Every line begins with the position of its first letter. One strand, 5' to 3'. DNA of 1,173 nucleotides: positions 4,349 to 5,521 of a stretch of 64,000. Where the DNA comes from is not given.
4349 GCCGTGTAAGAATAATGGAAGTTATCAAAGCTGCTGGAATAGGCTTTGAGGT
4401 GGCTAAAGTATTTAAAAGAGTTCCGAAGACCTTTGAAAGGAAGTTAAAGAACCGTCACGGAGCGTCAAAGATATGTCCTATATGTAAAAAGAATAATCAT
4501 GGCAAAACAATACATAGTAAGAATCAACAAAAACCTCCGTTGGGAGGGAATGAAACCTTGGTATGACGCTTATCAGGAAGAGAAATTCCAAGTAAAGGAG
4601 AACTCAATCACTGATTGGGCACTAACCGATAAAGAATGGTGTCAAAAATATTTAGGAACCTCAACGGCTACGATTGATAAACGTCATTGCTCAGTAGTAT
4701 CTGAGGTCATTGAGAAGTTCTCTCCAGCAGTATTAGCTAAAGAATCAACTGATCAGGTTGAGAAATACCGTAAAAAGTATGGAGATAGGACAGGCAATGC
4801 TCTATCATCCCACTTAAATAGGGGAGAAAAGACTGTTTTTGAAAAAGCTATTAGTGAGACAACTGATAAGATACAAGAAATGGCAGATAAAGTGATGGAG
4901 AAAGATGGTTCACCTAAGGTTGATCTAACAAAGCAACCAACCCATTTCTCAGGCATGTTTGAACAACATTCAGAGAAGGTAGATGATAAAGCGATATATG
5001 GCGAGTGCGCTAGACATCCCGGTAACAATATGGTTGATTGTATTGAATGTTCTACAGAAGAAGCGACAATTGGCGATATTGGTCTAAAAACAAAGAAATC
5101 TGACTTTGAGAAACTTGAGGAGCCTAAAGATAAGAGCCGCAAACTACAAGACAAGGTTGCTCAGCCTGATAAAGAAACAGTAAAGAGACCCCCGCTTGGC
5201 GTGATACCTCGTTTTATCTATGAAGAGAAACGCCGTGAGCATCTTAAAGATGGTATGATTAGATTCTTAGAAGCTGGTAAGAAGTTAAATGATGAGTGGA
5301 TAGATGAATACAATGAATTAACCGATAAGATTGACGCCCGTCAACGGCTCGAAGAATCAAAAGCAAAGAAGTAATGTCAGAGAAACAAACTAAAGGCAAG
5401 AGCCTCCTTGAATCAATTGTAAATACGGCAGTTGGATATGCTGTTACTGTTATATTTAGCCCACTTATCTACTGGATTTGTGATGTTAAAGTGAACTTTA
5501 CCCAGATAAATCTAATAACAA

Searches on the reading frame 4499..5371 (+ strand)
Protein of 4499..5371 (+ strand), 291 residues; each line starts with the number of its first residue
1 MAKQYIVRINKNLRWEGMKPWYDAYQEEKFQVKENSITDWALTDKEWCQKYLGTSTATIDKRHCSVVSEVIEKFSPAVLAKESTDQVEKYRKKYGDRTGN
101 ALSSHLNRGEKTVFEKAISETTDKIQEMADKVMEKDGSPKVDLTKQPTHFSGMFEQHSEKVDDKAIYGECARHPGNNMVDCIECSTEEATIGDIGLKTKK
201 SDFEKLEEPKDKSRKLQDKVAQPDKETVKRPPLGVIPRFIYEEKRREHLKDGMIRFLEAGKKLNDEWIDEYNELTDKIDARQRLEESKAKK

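Call 46: find_encoding_contigs(protein=window:4499-5371:+, flank=10000, max_places=2)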
Protein window:4499-5371:+ (291 aa): no gene with exactly this product is on record in the collection.

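Call 47: search_protein_families(library=pfam, proteins=[window:4499-5371:+], max_evalue=0.001)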
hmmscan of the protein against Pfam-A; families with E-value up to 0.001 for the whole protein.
window:4499-5371:+ (291 aa): 0 families
